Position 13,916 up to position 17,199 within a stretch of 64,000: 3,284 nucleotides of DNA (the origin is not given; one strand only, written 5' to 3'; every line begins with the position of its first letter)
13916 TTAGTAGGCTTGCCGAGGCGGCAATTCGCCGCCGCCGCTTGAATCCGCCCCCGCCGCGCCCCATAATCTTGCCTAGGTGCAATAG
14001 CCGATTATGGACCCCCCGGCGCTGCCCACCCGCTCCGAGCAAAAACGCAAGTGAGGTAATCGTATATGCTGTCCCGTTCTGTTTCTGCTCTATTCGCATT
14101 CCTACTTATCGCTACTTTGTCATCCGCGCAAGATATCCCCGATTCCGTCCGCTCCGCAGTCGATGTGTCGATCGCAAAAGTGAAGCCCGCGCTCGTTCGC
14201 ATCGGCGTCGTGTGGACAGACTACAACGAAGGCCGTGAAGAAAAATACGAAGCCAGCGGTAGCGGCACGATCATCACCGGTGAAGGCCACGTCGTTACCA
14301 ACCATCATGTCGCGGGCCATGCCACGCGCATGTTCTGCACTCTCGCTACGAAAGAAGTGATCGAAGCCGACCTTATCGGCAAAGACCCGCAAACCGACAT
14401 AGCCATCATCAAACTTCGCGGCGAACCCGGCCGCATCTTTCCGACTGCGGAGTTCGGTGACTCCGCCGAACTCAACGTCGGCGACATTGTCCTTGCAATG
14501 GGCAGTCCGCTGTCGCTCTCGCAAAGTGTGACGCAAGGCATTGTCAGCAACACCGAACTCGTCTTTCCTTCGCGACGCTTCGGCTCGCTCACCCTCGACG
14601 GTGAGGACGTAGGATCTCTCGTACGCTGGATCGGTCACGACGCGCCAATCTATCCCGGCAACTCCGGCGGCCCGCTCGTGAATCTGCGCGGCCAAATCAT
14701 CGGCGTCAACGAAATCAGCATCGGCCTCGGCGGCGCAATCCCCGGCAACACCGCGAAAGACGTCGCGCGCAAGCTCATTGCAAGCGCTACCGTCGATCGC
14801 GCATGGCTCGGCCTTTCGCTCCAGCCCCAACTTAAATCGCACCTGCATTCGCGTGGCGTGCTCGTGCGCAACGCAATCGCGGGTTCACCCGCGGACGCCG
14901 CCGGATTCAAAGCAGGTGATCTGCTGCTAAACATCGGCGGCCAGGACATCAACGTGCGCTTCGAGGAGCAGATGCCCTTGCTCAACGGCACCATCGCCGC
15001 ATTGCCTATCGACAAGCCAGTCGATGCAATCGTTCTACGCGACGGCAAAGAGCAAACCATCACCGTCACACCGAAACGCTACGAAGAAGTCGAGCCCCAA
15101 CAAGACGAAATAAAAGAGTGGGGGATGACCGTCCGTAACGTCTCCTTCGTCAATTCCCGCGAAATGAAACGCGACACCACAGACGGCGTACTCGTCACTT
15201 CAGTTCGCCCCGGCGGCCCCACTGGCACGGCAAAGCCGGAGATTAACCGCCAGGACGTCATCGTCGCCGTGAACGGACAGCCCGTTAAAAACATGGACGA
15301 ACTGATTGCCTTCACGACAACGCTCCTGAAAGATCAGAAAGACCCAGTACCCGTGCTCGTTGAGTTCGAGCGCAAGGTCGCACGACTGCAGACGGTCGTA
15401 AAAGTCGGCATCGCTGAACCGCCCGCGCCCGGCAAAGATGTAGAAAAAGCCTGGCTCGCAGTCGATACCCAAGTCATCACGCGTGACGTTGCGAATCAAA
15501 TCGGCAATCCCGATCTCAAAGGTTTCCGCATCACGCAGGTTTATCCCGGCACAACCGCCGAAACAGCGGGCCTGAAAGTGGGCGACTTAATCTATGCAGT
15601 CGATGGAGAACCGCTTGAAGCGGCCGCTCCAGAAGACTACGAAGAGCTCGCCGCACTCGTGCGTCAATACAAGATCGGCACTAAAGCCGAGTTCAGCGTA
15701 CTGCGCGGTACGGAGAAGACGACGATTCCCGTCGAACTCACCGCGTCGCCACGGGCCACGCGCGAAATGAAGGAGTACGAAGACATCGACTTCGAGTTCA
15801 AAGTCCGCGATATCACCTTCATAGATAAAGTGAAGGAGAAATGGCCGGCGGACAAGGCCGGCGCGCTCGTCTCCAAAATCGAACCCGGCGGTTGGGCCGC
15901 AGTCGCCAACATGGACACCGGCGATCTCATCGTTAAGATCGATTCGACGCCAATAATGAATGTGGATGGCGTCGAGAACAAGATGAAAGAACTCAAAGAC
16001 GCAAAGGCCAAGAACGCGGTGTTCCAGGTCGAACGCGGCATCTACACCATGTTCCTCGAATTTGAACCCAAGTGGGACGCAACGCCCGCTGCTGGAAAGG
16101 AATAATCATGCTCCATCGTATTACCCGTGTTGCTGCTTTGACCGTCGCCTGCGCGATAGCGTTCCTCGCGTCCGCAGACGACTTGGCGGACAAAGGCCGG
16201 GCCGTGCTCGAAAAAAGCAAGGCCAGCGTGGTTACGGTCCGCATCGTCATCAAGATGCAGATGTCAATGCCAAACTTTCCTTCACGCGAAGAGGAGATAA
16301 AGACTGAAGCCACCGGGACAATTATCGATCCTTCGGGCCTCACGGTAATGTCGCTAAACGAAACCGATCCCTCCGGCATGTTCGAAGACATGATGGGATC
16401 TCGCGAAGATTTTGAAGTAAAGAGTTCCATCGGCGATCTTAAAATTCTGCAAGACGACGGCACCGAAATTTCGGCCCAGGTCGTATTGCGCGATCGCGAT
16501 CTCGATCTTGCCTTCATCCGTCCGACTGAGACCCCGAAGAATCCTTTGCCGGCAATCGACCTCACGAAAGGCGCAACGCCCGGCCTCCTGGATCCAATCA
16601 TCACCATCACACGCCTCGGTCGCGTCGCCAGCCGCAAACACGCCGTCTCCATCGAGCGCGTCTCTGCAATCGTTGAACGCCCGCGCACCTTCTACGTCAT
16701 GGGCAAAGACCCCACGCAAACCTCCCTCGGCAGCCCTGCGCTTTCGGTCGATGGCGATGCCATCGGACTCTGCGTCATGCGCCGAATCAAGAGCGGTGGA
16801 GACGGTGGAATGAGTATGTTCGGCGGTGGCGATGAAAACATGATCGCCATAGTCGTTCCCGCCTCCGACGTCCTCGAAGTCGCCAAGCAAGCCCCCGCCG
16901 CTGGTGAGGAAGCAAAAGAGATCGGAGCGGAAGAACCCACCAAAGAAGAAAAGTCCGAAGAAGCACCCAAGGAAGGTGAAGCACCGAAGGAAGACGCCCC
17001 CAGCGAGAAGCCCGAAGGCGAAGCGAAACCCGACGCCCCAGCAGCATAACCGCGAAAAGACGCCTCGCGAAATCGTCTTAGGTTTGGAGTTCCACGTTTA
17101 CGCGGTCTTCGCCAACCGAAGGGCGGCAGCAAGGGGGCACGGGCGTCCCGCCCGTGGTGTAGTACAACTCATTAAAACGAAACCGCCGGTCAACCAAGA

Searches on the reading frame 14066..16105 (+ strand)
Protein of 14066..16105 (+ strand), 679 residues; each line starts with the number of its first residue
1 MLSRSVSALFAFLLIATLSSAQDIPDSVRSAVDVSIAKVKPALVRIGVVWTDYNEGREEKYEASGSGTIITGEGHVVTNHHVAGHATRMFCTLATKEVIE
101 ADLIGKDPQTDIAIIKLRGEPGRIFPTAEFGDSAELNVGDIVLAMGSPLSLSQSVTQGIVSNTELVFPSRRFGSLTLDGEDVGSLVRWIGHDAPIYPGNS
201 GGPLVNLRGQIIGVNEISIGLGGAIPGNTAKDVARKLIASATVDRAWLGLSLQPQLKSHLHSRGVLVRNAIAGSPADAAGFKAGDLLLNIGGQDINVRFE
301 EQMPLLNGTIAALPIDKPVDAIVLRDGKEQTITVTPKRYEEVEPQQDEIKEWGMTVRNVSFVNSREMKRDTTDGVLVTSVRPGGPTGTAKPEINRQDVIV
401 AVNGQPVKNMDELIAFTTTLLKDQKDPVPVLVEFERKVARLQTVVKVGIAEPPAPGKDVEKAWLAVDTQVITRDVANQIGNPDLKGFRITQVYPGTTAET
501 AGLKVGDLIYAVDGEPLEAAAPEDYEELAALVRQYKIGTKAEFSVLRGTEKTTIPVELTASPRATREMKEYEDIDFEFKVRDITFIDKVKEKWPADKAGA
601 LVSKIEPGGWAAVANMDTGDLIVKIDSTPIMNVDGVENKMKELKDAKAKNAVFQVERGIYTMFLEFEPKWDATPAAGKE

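Call 52: search_protein_families(library=pfam, proteins=[window:14066-16105:+], max_evalue=0.00001)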
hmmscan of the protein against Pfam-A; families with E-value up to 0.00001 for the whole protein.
window:14066-16105:+ (679 aa): 6 families
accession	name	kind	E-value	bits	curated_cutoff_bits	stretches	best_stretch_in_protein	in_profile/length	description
PF00595.29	PDZ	-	7.3e-32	110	23.2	2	363-416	23-66/81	PDZ domain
PF17820.7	PDZ_6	-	6.8e-31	106.2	27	2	488-533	1-41/54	PDZ domain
PF13180.12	PDZ_2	-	2.1e-30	105.3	27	2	248-335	3-79/80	PDZ domain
PF13365.12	Trypsin_2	-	1.8e-25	90.8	27.6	1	65-214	1-144/144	Trypsin-like peptidase domain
PF00089.32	Trypsin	-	1.8e-08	34.9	20.6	1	66-218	27-198/220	Trypsin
PF14685.13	PDZ_Tricorn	-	3.7e-07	30.5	25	0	500-521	35-58/88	Tricorn protease PDZ domain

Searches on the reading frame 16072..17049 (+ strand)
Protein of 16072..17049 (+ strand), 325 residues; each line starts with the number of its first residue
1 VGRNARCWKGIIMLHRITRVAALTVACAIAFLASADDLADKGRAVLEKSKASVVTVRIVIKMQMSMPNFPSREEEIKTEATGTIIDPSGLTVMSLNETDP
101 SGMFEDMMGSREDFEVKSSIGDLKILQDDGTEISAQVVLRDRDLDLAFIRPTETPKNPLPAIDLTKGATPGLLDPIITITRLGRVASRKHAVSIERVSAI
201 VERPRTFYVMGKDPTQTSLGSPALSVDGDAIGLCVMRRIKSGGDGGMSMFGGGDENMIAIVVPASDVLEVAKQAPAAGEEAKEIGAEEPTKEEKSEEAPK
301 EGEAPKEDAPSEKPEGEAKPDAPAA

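Call 52: search_protein_families(library=pfam, proteins=[window:16072-17049:+], max_evalue=0.00001)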
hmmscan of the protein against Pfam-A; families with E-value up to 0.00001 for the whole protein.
window:16072-17049:+ (325 aa): 1 family
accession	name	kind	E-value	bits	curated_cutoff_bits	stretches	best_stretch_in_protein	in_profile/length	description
PF13365.12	Trypsin_2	-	2.6e-06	28.7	27.6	1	120-233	28-144/144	Trypsin-like peptidase domain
